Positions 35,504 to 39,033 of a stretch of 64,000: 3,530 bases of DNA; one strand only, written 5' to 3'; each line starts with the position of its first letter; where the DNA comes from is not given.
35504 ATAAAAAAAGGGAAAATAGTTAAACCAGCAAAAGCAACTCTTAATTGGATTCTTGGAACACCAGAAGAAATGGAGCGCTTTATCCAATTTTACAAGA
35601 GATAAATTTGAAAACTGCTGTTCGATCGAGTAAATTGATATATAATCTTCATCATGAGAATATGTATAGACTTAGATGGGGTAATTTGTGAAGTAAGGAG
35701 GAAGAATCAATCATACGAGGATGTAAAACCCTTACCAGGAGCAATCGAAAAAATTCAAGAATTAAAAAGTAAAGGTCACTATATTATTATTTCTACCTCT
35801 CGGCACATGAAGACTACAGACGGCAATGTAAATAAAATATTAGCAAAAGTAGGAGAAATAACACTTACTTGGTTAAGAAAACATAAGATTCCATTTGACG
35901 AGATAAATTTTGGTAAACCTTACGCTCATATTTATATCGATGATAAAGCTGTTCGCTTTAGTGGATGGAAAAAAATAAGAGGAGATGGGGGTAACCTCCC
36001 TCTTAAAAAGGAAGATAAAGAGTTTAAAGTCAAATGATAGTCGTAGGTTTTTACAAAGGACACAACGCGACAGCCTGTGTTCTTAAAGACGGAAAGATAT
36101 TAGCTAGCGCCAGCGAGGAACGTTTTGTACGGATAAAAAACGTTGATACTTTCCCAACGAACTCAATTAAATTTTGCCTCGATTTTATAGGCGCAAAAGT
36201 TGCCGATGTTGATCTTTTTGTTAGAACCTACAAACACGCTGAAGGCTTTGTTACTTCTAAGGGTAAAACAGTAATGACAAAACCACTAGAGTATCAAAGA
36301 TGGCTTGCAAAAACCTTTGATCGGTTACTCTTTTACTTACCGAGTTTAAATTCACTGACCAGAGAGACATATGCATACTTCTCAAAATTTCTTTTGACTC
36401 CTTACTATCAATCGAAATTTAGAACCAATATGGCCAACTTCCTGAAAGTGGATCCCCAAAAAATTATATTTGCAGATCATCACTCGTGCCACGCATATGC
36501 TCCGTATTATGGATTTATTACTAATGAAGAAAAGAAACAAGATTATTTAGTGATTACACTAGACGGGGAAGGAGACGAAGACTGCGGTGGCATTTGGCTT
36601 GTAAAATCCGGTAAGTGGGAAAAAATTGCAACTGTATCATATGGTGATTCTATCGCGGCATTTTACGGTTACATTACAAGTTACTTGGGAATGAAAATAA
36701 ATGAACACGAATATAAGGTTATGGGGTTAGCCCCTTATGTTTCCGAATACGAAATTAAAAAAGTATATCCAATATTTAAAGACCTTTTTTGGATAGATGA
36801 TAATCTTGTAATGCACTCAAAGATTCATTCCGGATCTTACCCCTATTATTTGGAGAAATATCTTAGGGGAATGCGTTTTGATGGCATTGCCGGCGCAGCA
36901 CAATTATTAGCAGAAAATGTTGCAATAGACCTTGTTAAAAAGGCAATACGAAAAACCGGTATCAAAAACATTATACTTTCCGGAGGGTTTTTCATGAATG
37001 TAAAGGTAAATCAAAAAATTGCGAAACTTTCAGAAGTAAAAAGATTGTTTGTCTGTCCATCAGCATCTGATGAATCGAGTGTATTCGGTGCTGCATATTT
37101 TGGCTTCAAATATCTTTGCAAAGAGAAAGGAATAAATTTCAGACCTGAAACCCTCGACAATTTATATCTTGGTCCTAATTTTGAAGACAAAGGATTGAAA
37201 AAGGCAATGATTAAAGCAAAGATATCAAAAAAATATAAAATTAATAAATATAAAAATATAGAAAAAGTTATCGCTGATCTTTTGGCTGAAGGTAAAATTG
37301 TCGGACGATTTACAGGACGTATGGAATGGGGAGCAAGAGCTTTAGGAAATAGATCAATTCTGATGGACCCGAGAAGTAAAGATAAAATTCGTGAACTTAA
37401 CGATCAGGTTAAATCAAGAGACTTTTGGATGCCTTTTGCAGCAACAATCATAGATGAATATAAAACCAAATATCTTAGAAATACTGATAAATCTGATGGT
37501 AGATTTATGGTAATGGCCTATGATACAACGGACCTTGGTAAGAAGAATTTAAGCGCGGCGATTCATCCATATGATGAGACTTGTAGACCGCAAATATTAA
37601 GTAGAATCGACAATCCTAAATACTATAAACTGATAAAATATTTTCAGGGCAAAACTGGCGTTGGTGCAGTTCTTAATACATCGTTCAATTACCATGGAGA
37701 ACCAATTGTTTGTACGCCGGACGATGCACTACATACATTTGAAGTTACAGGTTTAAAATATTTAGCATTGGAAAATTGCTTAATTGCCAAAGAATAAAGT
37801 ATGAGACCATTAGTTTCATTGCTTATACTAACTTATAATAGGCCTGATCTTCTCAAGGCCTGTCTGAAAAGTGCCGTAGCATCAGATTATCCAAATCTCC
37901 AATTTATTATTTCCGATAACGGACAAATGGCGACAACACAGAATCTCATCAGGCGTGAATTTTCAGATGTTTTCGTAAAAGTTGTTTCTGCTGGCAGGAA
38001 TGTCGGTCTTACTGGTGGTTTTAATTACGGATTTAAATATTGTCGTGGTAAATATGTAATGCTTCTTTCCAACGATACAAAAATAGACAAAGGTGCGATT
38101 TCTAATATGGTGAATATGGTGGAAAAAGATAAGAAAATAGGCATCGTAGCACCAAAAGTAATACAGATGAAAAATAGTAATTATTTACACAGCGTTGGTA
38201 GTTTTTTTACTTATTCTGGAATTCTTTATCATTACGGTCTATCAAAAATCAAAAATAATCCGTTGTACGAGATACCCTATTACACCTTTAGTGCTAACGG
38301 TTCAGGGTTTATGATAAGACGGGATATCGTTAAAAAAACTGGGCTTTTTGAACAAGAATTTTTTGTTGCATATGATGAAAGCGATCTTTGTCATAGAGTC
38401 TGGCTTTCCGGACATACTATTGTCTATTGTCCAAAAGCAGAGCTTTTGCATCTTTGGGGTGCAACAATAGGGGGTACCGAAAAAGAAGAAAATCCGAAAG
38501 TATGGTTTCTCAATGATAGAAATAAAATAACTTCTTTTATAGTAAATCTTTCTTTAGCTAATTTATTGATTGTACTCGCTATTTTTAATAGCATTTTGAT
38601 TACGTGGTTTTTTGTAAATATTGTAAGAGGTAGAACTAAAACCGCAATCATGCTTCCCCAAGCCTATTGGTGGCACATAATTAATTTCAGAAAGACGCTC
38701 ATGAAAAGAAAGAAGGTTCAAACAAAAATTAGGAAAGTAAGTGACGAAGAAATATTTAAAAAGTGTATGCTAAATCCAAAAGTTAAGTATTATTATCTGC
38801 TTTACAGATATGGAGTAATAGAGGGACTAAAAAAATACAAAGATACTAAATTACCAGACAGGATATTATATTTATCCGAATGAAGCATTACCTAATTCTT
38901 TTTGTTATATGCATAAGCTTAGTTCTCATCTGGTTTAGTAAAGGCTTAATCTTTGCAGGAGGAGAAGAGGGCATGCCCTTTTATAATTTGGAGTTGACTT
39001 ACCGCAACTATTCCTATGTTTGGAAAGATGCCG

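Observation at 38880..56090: Three giant paralogous polytopic membrane proteins (723, ~1180, 934 aa) sharing short signature motifs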

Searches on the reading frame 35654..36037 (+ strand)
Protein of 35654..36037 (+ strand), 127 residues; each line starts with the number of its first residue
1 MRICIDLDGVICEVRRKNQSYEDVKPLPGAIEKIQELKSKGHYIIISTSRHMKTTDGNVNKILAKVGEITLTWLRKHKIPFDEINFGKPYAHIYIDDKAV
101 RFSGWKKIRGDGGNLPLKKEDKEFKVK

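Call 11: search_protein_families(library=pfam, proteins=[window:35654-36037:+], max_evalue=0.001)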
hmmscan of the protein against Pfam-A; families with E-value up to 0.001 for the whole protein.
window:35654-36037:+ (127 aa): 4 families
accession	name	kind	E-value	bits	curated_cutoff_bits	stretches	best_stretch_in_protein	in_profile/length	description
PF06941.18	NT5C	-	1.1e-05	25.8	24.8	1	20-98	62-136/180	5' nucleotidase, deoxy (Pyrimidine), cytosolic type C protein (NT5C)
PF08282.18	Hydrolase_3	-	0.00015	22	20.9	1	3-58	1-48/255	haloacid dehalogenase-like hydrolase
PF00702.32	Hydrolase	-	0.00066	20.6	26.4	0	13-94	86-160/191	haloacid dehalogenase-like hydrolase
PF13419.12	HAD_2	-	0.00086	19.9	23.8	0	17-62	72-116/178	Haloacid dehalogenase-like hydrolase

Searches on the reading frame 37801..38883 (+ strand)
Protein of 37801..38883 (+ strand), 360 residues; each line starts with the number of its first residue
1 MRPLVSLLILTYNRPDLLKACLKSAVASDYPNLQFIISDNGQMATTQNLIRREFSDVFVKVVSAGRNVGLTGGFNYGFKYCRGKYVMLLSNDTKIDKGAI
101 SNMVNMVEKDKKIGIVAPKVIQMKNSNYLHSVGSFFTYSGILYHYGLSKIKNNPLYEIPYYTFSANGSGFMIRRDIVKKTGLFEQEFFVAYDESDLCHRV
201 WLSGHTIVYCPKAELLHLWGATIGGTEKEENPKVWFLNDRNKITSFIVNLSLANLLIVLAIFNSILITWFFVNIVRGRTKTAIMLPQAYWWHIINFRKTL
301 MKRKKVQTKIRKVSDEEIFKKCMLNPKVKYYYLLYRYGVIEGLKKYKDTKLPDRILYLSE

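Call 11: search_protein_families(library=pfam, proteins=[window:37801-38883:+], max_evalue=0.001)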
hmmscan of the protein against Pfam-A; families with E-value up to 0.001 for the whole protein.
window:37801-38883:+ (360 aa): 3 families
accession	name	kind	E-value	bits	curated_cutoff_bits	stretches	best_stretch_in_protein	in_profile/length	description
PF00535.33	Glycos_transf_2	-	2.8e-22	79.9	23.3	1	6-179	1-166/168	Glycosyl transferase family 2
PF13641.12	Glyco_tranf_2_3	-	1.2e-18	68.4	27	1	5-228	3-222/230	Glycosyltransferase like family 2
PF13632.12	Glyco_trans_2_3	-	7.8e-07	29.5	27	1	85-213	1-119/198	Glycosyl transferase family group 2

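Call 52: search_protein_families(library=ncbifam, proteins=[window:37801-38883:+], max_evalue=0.001)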
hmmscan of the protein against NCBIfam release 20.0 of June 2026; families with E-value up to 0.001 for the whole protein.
window:37801-38883:+ (360 aa): 16 families
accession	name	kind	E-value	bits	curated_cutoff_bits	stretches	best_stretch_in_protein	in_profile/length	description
NF038299.1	EPS_HpsN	equivalog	3.4e-18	65.7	425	1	3-225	1-227/317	hormogonium polysaccharide biosynthesis glycosyltransferase HpsN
TIGR01556.1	rhamnosyltran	subfamily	4.9e-18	65.3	200.55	1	11-222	2-205/281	rhamnosyltransferase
TIGR03965.1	mycofact_glyco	equivalog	6.8e-15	54.9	280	1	5-217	76-280/467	mycofactocin biosynthesis glycosyltransferase MftF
TIGR03937.1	PgaC_IcaA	equivalog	6.9e-15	54.9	422.3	1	3-226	45-259/407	poly-beta-1,6-N-acetyl-D-glucosamine synthase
NF050050.1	ProtGlycPglI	equivalog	1.2e-12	47.8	500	1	3-109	2-110/306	GalNAc(5)-diNAcBac-PP-undecaprenol beta-1,3-glucosyltransferase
NF050113.1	gal_furan_GlfT1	equivalog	1.5e-12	47.5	330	1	8-221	4-210/290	galactofuranosyltransferase GlfT1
TIGR03111.1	glyc2_xrt_Gpos1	hypoth_equivalog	3.2e-12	46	363.95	1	3-187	49-237/439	TIGR03111 family XrtG-associated glycosyltransferase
NF041875.1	EPS_EpsD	equivalog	6e-09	35.7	370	1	5-217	1-206/325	exopolysaccharide biosynthesis glycosyltransferase EpsD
NF007482.0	PRK10073.1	equivalog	1.4e-07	30.9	423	1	3-111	6-114/334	glycosyltransferase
NF047683.1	TeichurnBiosyTuaG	equivalog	1.5e-07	31.4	400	1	2-111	5-115/252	teichuronic acid biosynthesis protein TuaG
TIGR04283.1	glyco_like_mftF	equivalog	3e-06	27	182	1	6-116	2-107/221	TIGR04283 family arsenosugar biosynthesis glycosyltransferase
TIGR04440.1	glyco_TIGR04440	domain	3.1e-06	27.1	70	1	5-124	2-123/215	TIGR00180 family glycosyltransferase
NF007453.0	PRK10018.1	equivalog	0.00015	21.5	382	1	2-99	5-103/280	colanic acid biosynthesis glycosyltransferase WcaA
NF041394.1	GtaseAglG_Halo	equivalog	0.00015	21.1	440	1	5-214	3-212/304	glucosyl-dolichyl phosphate glucuronosyltransferase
TIGR04017.1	WcaA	equivalog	0.0002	21.1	495.75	1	2-100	4-103/279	colanic acid biosynthesis glycosyltransferase WcaA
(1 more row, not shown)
